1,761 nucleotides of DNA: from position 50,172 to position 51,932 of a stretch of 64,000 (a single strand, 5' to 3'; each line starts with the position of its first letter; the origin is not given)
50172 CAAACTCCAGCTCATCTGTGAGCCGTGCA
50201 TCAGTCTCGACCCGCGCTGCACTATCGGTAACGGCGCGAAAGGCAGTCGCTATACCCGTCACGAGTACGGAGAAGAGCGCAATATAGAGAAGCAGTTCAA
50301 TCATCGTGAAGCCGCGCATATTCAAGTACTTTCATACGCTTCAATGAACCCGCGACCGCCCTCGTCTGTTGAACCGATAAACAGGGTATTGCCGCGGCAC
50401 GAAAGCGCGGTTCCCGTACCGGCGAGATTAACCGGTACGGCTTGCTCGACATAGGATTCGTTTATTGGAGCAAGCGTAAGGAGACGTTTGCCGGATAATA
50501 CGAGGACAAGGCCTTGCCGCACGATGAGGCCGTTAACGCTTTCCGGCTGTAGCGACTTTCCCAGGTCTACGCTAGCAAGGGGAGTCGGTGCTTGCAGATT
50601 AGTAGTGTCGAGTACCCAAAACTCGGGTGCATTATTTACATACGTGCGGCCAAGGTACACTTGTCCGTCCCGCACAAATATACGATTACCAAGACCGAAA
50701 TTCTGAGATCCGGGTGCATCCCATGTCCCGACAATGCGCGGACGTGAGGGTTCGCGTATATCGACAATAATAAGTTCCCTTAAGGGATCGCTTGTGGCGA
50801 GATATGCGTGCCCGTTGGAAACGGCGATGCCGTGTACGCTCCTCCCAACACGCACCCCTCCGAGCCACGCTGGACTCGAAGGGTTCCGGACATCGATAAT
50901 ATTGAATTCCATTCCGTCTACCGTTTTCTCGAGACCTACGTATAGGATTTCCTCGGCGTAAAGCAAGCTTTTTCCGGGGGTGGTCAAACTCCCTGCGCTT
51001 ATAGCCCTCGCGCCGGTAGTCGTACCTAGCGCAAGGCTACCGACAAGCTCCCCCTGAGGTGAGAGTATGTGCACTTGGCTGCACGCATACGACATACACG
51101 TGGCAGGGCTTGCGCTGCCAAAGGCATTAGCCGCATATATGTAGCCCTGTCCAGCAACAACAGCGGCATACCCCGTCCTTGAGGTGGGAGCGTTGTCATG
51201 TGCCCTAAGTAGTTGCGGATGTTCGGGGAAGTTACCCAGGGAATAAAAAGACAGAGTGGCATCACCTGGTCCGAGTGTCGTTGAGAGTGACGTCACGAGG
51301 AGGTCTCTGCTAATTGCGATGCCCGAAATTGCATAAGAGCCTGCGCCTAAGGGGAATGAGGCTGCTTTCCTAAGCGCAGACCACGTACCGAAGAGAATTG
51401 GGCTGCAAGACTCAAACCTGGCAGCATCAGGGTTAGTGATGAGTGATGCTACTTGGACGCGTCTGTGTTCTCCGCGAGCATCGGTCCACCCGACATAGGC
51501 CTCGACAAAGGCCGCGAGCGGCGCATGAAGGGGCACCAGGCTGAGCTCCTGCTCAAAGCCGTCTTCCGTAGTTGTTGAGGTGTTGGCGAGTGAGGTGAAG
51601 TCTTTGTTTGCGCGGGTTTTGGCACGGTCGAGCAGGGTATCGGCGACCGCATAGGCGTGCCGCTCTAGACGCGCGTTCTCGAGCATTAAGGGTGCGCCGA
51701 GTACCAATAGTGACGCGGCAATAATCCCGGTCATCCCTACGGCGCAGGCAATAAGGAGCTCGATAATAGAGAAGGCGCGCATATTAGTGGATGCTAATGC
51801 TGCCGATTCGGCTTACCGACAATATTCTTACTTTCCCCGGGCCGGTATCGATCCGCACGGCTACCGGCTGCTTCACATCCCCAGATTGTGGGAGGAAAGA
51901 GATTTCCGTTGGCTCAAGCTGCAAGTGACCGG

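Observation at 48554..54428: Compact type IV pilus/pseudopilus operon with an LVIVD-repeat beta-propeller pilin-like protein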

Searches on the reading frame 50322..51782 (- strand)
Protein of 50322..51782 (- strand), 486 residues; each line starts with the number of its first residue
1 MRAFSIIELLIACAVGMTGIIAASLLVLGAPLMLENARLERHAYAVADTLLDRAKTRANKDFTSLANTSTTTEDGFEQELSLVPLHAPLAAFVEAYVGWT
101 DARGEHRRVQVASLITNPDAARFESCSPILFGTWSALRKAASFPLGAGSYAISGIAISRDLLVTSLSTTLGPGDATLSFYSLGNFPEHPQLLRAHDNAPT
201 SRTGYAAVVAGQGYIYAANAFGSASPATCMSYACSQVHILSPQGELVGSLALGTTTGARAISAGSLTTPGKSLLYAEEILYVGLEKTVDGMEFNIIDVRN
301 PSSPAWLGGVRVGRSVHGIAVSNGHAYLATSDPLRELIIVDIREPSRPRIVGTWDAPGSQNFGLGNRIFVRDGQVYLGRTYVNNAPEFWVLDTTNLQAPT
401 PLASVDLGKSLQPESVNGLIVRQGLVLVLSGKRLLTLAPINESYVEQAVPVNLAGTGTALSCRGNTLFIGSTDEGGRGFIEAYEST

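Call 3: search_protein_families(library=pfam, proteins=[window:50322-51782:-], max_evalue=0.1)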
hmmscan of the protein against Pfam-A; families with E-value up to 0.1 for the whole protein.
window:50322-51782:- (486 aa): 2 families
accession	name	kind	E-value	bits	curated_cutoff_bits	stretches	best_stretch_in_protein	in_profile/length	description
PF08309.17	LVIVD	-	3.1e-08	33.3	20.2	1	313-354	1-40/42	LVIVD repeat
PF07963.17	N_methyl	-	0.08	13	21.2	0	2-23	5-26/27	Prokaryotic N-terminal methylation motif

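Call 4: search_protein_families(library=ncbifam, proteins=[window:50322-51782:-], max_evalue=0.1)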
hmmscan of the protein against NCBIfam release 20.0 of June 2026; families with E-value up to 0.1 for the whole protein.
window:50322-51782:- (486 aa): 1 family
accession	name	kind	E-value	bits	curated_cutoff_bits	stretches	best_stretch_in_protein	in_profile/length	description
TIGR02523.1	type_IV_pilV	equivalog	0.028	14.9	52.2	1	4-72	4-72/139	type IV pilus modification protein PilV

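Call 8: find_homologous_proteins(query=window:50322-51782:-)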
Query window:50322-51782:- (486 aa): 26 proteins with E <= 0.001 among 8000 candidates.
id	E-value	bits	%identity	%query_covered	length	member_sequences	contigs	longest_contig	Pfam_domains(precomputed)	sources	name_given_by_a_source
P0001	0.0e+0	1073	100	100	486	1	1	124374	PF08309.18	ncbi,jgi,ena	ncbi:MAG TPA: hypothetical protein VGB97_02220 [Candidatus Paceibacterota bacterium]|jgi:hypothetica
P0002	1.2e-135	471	48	99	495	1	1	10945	PF08309.18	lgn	-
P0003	4.7e-130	453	47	100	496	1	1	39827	PF08309.18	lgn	-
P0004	6.7e-130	452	46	99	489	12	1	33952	-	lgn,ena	-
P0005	1.3e-127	445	46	99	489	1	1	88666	PF08309.18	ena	-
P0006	2.4e-110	388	45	98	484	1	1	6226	-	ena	-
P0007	6.0e-108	380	43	98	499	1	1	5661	PF08309.18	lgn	-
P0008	4.5e-95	337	39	100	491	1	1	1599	PF08309.18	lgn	-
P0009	6.5e-92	327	38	100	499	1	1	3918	PF08309.18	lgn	-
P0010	2.0e-85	306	35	98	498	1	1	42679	PF08309.18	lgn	-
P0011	1.6e-66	243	35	98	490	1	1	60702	-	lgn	-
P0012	6.5e-54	202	32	98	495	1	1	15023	PF08309.18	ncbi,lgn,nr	ncbi:MAG: hypothetical protein NTV02_03320 [Candidatus Zambryskibacteria bacterium]|nr:hypothetical 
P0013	9.2e-50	188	31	99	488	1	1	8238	PF08309.18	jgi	jgi:hypothetical protein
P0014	1.1e-47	181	31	99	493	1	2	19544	PF08309.18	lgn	-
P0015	1.7e-45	174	31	99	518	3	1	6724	PF08309.18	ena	-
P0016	1.3e-44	171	30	99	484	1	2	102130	PF08309.18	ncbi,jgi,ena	jgi:prepilin-type N-terminal cleavage/methylation domain-containing protein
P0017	3.4e-44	170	34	95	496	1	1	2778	PF08309.18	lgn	-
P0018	2.4e-42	164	31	97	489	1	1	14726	PF08309.18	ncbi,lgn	-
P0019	4.1e-38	150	35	62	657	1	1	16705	PF08309.18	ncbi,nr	ncbi:prepilin-type N-terminal cleavage/methylation domain-containing protein [bacterium]|nr:prepilin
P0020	9.5e-37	145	28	96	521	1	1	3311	PF08309.18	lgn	-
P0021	1.9e-34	138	28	92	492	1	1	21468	PF08309.18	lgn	-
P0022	1.3e-24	105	33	37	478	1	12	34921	PF22494.4,PF08309.18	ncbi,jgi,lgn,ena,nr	ncbi:MAG TPA: hypothetical protein PLR18_01070 [bacterium]|nr:hypothetical protein [bacterium]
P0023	1.2e-16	79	22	49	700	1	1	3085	PF09826.16,PF08309.18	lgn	-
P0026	1.4e-14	72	30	31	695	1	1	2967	PF16819.12,PF08309.18,PF21544.4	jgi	jgi:hypothetical protein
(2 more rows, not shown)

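Call 12: find_encoding_contigs(protein=P0005, flank=8000, max_places=2)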
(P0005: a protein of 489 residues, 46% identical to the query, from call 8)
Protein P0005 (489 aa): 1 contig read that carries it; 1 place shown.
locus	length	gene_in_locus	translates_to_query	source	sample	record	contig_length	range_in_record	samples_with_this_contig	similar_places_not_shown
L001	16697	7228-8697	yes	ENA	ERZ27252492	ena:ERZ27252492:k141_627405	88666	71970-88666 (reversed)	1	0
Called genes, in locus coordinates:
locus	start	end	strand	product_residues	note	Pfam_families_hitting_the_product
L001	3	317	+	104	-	?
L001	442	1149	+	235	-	-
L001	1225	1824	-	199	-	PF01195:Pept_tRNA_hydro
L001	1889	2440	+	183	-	PF10502:Peptidase_S26, PF00717:Peptidase_S24 (weak)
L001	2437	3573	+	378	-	PF03129:HGTP_anticodon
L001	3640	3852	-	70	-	-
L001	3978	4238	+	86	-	-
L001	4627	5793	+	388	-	PF02491:SHS2_FTSA, PF11104:PilM_2 (weak), PF14450:FtsA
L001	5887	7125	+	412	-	PF00091:Tubulin, PF12327:FtsZ_C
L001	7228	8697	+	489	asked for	PF08309:LVIVD (faint)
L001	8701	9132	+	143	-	-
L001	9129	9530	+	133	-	-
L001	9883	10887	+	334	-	PF03741:TerC, PF04332:DUF475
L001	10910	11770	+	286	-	-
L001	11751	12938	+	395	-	PF00814:TsaD, PF22521:HypF_C_2 (weak)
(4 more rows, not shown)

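Call 13: find_encoding_contigs(protein=P0016, flank=8000, max_places=2)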
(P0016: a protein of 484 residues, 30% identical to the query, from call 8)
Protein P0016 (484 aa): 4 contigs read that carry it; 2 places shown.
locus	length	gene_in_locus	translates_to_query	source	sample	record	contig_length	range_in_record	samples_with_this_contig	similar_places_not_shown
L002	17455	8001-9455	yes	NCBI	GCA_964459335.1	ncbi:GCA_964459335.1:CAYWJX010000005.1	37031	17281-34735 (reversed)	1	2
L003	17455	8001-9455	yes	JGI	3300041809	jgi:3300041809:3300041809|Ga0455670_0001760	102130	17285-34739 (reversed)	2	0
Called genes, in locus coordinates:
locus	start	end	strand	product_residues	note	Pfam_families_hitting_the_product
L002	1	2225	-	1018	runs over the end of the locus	PF03477:ATP-cone, PF00317:Ribonuc_red_lgN, PF02867:Ribonuc_red_lgC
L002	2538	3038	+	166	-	PF07098:DUF1360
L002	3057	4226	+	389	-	PF07907:YibE_F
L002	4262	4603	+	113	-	PF01475:FUR (weak), PF09339:HTH_IclR (weak)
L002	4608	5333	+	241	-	PF02535:Zip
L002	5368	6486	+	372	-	PF00437:T2SSE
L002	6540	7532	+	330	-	PF00482:T2SSF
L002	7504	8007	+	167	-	-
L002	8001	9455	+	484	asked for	PF08309:LVIVD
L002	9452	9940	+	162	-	PF07963:N_methyl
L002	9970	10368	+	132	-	-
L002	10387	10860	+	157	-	PF07963:N_methyl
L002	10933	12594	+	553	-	-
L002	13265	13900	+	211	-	-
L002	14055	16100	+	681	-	-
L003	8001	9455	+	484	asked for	PF08309:LVIVD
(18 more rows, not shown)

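Call 19: predict_structure(alignment_id=A1)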
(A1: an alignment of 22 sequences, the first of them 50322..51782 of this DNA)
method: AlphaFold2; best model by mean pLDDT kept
length: 486 residues; sequences in the alignment: 22
mean_pLDDT: 89.4   pTM: 0.82
mean pLDDT of the five models: 89.4, 88.9, 88.8, 87.4, 87.3
residues with pLDDT >= 90: 297; 70-90: 167; 50-70: 22; < 50: 0
segments of 3 or more residues with pLDDT < 50: none
pLDDT, mean of each block of 10 residues (from residue 1): 71 85 78 91 96 90 88 94 81 95 93 86 78 88 77 90 92 90 80 89 93 94 68 89 94 89 88 94 95 97 97 96 95 94 97 86 87 92 91 95 90 92 90 92 87 94 93 90 90
secondary structure, 60 per line:
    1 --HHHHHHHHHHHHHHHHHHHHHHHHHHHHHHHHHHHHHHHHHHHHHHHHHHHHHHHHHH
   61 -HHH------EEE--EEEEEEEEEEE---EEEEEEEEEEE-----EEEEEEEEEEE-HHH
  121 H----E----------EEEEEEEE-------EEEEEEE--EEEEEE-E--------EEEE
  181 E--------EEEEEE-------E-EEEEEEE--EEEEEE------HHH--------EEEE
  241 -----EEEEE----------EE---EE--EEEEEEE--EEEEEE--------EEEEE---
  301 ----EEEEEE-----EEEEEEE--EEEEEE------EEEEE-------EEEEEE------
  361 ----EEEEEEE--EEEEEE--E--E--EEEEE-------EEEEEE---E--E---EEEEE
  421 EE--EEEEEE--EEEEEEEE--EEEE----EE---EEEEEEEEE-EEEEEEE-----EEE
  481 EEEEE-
elements in order: H3-60 E71-73 E76-86 E90-100 E106-116 H118-121 E137-144 E152-158 E161-166 E177-181 E190-195 E205-211 E214-219 E237-240 E246-250 E270-276 E279-284 E293-297 E305-310 E316-322 E325-330 E337-341 E349-354 E365-371 E374-379 E388-392 E400-405 E416-422 E425-430 E433-440 E443-446 E456-464 E466-472 E478-485

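Call 21: fold_search(model_id=the predicted structure, library=pdb)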
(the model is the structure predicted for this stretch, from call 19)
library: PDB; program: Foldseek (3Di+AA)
matches with E <= 10: 1139; with E <= 0.001: 425
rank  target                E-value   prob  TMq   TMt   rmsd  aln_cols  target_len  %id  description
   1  3vgz_C                9.3e-10  1.00  0.50  0.73   4.8       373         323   15  Crystal structure of E. coli YncE (released 2011-11-16)
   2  5hrm_B                1.0e-09  1.00  0.48  0.48   6.1       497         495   10  Crystal structure of phosphotriesterase from Sphingobium sp. TCM1 (released 2016-07-13)
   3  7nri_B                1.5e-09  1.00  0.46  0.59   7.4       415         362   10  Structure of the darobactin-bound E. coli BAM complex (BamABCDE) (released 2021-04-21)
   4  1nex_B                1.6e-09  1.00  0.45  0.48   5.7       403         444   10  Crystal Structure of ScSkp1-ScCdc4-CPD peptide complex (released 2003-02-18)
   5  3mks_D                1.9e-09  1.00  0.44  0.48   5.7       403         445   11  Crystal Structure of yeast Cdc4/Skp1 in complex with an allosteric inhibitor SCF-I2 (released 2010-07-21)
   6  9cnx_B                2.8e-09  1.00  0.46  0.60   8.2       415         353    9  CryoEM structure of BAM in complex with the PTB1 closed-state inhibitor (in DDM detergent) (released 2024-12-25)
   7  9n78_LS               2.9e-09  1.00  0.47  0.61   7.1       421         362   14  SSU processome maturation and disassembly, State L (released 2025-11-05)
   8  3v7d_B                3.6e-09  1.00  0.40  0.42  10.3       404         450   12  Crystal Structure of ScSkp1-ScCdc4-pSic1 peptide complex (released 2012-05-02)
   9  5hrm_A                4.1e-09  1.00  0.48  0.47   7.1       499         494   11  Crystal structure of phosphotriesterase from Sphingobium sp. TCM1 (released 2016-07-13)
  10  9ekp_A                4.4e-09  1.00  0.49  0.74   5.2       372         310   13  Crystal structure of WDR55 in complex with XS381774 (released 2025-12-10)
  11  3v7d_D                4.4e-09  1.00  0.44  0.48   5.9       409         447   11  Crystal Structure of ScSkp1-ScCdc4-pSic1 peptide complex (released 2012-05-02)
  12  7kqq_B                5.3e-09  1.00  0.48  0.73   4.5       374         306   13  Crystal structure of human WDR55 (released 2020-12-30)
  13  9l4j_B                1.4e-08  1.00  0.45  0.60   7.8       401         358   12  Structure of mouse SCMCcore complex contain ZBED3 (released 2025-10-01)
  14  9mez_J                1.4e-08  1.00  0.39  0.55   8.3       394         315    9  Crystal structure of MRAS(GDP) bound to LZTR1(Kelch domain) (released 2025-09-10)
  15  3ei2_A                1.6e-08  1.00  0.47  0.22  12.5       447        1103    9  Structure of hsDDB1-drDDB2 bound to a 16 bp abasic site containing DNA-duplex (released 2009-01-20)
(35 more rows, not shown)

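Call 22: find_encoding_contigs(protein=P0012, flank=8000, max_places=1)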
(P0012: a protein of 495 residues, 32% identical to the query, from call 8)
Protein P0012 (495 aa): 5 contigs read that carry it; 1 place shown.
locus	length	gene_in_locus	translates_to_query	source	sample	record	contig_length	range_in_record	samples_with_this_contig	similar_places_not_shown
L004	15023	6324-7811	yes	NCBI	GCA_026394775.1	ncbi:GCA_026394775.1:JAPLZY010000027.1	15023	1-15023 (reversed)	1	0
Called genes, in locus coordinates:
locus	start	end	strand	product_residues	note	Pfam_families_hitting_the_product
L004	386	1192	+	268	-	-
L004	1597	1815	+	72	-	-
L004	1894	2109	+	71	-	-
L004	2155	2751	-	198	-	-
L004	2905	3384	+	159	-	-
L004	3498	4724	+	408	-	PF00437:T2SSE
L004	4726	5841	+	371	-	PF00482:T2SSF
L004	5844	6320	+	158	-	-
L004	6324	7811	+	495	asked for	PF08309:LVIVD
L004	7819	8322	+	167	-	-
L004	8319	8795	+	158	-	-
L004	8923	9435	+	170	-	PF07963:N_methyl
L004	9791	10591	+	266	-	PF00730:HhH-GPD, PF00633:HHH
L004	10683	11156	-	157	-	-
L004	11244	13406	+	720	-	PF17191:RecG_wedge, PF01336:tRNA_anti-codon, PF04851:ResIII, PF00270:DEAD, PF00271:Helicase_C, PF22590:Cas3-like_C_2 (faint), PF19833:RecG_dom3_C (weak)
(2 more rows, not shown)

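Call 23: find_encoding_contigs(protein=P0001, flank=10000, max_places=2)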
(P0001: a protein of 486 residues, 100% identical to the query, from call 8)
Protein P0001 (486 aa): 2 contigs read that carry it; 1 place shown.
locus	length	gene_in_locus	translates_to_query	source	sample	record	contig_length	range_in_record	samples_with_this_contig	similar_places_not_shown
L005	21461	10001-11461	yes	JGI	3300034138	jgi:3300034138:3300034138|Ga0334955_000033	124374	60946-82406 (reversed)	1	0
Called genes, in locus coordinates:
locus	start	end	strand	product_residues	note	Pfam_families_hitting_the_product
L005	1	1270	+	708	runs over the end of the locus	PF00133:tRNA-synt_1, PF09334:tRNA-synt_1g (weak), PF08264:Anticodon_1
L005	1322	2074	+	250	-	PF13367:PrsW-protease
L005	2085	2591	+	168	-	PF00011:HSP20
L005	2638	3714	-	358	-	PF11141:DUF2914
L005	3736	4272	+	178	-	-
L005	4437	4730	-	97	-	-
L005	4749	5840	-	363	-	PF02163:Peptidase_M50, PF17820:PDZ_6 (weak)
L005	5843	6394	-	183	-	PF01765:RRF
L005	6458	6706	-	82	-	PF04226:Transgly_assoc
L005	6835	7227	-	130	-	PF03713:DUF305, PF13628:DUF4142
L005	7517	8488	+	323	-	PF00437:T2SSE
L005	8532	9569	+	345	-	PF00482:T2SSF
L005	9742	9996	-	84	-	-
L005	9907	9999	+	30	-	-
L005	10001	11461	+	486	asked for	PF08309:LVIVD (faint)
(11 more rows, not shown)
